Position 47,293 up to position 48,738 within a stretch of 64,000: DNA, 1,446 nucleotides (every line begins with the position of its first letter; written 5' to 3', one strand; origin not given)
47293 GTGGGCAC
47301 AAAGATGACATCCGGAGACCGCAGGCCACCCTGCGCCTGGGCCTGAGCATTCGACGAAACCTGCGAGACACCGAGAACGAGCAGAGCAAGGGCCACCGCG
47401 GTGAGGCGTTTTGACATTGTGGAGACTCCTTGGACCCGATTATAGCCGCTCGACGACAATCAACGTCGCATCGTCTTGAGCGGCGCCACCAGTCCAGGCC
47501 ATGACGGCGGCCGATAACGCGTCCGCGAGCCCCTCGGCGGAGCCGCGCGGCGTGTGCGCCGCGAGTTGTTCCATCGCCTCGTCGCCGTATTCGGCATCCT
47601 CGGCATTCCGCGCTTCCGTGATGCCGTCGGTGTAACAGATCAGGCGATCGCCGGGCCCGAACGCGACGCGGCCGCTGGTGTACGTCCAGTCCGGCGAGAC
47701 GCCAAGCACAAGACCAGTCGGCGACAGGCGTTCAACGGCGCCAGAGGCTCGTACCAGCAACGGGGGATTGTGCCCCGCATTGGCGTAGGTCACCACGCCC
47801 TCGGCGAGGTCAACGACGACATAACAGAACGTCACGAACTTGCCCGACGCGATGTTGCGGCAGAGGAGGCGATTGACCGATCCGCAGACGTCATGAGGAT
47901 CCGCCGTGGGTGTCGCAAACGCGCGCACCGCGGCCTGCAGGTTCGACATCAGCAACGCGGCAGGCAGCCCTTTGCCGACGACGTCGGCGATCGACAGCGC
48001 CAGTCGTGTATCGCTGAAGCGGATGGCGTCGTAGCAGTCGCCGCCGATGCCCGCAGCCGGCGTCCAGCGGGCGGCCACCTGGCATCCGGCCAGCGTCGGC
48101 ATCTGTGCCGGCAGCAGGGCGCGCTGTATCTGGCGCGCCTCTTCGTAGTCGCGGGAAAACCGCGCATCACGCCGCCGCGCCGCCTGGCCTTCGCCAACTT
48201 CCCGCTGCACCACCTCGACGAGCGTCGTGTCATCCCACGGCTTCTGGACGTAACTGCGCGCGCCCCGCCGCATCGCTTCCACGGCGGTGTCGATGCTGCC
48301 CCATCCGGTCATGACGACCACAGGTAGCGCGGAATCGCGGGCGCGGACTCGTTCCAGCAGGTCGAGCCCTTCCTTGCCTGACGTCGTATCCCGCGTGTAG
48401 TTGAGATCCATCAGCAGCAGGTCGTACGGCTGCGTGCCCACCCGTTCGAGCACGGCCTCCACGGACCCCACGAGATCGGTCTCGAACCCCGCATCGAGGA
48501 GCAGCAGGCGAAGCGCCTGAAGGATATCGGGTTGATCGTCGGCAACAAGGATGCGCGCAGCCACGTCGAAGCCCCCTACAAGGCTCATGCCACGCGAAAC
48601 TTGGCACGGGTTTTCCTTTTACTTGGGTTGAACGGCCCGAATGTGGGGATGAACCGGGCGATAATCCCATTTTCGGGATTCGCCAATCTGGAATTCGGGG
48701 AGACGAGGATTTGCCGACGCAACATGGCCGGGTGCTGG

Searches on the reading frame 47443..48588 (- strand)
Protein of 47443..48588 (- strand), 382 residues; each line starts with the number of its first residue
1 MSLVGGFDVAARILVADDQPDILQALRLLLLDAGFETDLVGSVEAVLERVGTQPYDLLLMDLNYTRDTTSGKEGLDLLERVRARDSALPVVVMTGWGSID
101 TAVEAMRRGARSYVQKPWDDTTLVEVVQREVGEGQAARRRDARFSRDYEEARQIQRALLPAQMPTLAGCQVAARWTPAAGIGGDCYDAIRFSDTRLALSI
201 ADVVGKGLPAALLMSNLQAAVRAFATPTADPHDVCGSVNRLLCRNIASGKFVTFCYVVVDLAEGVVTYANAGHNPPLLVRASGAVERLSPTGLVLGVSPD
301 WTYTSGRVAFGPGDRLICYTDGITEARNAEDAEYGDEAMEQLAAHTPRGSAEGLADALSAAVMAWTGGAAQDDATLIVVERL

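Call 73: search_protein_families(library=pfam, proteins=[window:47443-48588:-], max_evalue=0.00001)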
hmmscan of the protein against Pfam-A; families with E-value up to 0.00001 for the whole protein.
window:47443-48588:- (382 aa): 2 families
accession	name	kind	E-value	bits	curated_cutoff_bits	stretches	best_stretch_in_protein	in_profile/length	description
PF07228.17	SpoIIE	-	2e-57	194.7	25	1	193-381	2-191/192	Stage II sporulation protein E (SpoIIE)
PF00072.30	Response_reg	-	1.5e-22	80.3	30.2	1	13-127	1-110/111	Response regulator receiver domain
